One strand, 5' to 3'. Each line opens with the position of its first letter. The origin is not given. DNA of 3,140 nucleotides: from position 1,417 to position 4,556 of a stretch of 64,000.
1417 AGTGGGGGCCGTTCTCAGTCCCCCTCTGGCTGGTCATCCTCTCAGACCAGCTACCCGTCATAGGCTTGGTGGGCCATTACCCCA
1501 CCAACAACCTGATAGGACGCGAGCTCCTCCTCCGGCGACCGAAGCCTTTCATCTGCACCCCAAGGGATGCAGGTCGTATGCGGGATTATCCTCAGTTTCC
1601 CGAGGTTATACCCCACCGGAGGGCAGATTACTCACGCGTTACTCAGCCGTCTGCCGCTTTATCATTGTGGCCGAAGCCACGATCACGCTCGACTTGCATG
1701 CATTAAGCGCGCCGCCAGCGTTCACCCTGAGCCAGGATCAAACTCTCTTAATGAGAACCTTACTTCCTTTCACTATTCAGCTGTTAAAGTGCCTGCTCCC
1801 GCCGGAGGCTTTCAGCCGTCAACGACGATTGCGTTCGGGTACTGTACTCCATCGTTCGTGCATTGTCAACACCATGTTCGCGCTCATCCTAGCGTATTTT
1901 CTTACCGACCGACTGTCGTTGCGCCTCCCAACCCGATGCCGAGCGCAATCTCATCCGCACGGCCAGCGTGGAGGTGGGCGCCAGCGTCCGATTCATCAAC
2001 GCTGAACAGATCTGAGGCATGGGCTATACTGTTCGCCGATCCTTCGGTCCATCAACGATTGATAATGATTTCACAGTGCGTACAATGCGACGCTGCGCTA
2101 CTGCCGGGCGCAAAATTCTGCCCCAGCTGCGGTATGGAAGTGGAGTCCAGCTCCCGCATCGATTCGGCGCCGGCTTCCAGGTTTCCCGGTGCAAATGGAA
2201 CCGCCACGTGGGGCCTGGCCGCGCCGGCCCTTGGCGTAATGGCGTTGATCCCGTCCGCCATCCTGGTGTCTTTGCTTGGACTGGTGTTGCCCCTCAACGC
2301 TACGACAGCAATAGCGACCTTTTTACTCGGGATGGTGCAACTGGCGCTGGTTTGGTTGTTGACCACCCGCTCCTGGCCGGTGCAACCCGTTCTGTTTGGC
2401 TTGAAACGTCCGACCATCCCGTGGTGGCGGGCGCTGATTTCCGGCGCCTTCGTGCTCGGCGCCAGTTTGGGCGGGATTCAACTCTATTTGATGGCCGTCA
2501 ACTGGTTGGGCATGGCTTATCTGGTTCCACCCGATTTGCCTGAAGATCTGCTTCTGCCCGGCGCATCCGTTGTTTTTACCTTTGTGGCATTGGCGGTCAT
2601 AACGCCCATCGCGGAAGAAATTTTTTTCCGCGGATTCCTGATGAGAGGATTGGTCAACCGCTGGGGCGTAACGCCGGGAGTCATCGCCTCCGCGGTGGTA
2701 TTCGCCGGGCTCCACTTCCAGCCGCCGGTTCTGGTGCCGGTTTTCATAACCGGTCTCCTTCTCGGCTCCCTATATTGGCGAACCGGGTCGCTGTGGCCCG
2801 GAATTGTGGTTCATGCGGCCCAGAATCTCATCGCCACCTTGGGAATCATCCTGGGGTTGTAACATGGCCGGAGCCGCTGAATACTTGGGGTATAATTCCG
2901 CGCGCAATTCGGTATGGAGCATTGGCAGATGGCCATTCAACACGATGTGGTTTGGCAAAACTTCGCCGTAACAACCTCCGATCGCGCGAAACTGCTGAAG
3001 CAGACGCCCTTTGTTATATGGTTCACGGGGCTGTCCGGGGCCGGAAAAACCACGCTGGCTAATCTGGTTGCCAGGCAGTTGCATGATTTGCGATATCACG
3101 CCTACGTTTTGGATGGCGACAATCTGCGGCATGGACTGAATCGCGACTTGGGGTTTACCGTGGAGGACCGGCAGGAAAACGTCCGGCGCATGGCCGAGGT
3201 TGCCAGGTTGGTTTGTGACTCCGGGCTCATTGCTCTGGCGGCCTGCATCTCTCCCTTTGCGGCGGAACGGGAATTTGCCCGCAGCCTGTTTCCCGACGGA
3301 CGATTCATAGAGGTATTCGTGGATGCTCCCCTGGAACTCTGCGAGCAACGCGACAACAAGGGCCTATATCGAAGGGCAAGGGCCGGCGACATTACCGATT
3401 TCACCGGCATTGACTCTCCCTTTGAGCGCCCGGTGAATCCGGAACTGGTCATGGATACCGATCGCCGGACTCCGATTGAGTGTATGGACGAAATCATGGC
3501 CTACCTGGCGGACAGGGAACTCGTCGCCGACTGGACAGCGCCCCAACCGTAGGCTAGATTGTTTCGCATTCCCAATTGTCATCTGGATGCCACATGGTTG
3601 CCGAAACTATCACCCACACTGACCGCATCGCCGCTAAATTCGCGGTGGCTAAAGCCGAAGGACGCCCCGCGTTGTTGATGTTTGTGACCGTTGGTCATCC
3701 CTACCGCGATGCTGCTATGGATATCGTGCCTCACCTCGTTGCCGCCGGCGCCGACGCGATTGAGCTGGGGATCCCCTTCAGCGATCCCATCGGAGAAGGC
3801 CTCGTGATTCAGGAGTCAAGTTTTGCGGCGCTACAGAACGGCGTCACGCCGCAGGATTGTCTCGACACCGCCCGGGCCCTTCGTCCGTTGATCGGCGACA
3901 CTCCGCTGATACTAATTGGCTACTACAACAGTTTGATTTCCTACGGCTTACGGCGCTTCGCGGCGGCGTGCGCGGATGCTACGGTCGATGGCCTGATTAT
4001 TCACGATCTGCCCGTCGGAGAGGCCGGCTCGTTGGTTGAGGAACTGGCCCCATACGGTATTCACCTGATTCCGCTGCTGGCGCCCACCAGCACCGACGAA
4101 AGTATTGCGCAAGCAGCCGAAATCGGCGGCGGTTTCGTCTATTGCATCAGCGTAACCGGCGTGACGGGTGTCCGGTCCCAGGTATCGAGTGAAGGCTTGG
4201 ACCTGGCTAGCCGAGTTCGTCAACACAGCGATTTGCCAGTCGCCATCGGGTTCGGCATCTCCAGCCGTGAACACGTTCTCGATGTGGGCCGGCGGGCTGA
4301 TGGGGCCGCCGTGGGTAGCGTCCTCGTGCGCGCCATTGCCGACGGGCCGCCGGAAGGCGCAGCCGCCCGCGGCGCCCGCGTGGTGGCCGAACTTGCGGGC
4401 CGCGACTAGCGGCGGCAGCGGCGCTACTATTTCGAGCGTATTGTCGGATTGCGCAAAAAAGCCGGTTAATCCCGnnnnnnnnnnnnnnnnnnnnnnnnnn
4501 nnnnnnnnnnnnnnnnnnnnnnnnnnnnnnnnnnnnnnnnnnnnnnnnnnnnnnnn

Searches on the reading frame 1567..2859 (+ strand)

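Call 45: search_protein_families(library=pfam, proteins=[window:1567-2859:+], max_evalue=0.001)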
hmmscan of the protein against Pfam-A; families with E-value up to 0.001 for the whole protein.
window:1567-2859:+ (431 aa): 3 families
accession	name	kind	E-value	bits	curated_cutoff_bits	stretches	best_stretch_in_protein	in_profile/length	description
PF02517.21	Rce1-like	-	1.1e-22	80.6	22.4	1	334-422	3-93/93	Type II CAAX prenyl endopeptidase Rce1-like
PF13240.11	Zn_Ribbon_1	-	1.2e-05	25.4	25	1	171-191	2-22/23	zinc-ribbon domain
PF13248.11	Zn_ribbon_3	-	0.00018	21.3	27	1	170-190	4-24/26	zinc-ribbon domain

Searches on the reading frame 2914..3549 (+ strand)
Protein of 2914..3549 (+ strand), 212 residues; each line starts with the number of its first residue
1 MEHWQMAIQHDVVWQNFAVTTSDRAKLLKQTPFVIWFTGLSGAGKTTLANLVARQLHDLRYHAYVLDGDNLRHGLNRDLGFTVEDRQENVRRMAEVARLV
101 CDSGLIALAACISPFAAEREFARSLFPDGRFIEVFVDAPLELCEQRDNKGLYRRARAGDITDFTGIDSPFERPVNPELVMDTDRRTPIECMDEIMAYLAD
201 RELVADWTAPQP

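Call 45: search_protein_families(library=pfam, proteins=[window:2914-3549:+], max_evalue=0.001)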
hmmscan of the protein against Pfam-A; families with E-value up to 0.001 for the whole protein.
window:2914-3549:+ (212 aa): 5 families
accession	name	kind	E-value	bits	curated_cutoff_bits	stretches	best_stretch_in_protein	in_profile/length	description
PF01583.26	APS_kinase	-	3.4e-65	219.2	21.1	1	32-181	2-152/152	Adenylylsulphate kinase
PF13671.12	AAA_33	-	1.9e-08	35.1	27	1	34-149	1-117/143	AAA domain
PF13401.12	AAA_22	-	0.0005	20.8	27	1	35-89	8-68/130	AAA domain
PF06414.18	Zeta_toxin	-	0.00084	19.3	22.3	0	29-73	13-56/199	Zeta toxin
PF13238.12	AAA_18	-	0.00098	20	29.4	0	35-141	1-102/128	AAA domain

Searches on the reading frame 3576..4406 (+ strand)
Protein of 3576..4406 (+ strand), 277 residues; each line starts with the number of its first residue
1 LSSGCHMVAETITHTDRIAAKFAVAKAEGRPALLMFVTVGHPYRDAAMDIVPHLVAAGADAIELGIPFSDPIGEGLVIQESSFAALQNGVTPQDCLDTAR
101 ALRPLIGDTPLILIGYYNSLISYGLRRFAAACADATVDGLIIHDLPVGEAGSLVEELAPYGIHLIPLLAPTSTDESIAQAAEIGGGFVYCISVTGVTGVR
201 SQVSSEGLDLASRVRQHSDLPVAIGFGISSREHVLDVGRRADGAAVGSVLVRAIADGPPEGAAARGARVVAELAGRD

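Call 45: search_protein_families(library=pfam, proteins=[window:3576-4406:+], max_evalue=0.001)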
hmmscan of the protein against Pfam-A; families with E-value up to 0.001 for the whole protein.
window:3576-4406:+ (277 aa): 1 family
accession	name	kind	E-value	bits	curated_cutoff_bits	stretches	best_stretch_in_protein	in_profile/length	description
PF00290.26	Trp_syntA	-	9.9e-76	254.5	27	1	22-256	1-235/259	Tryptophan synthase alpha chain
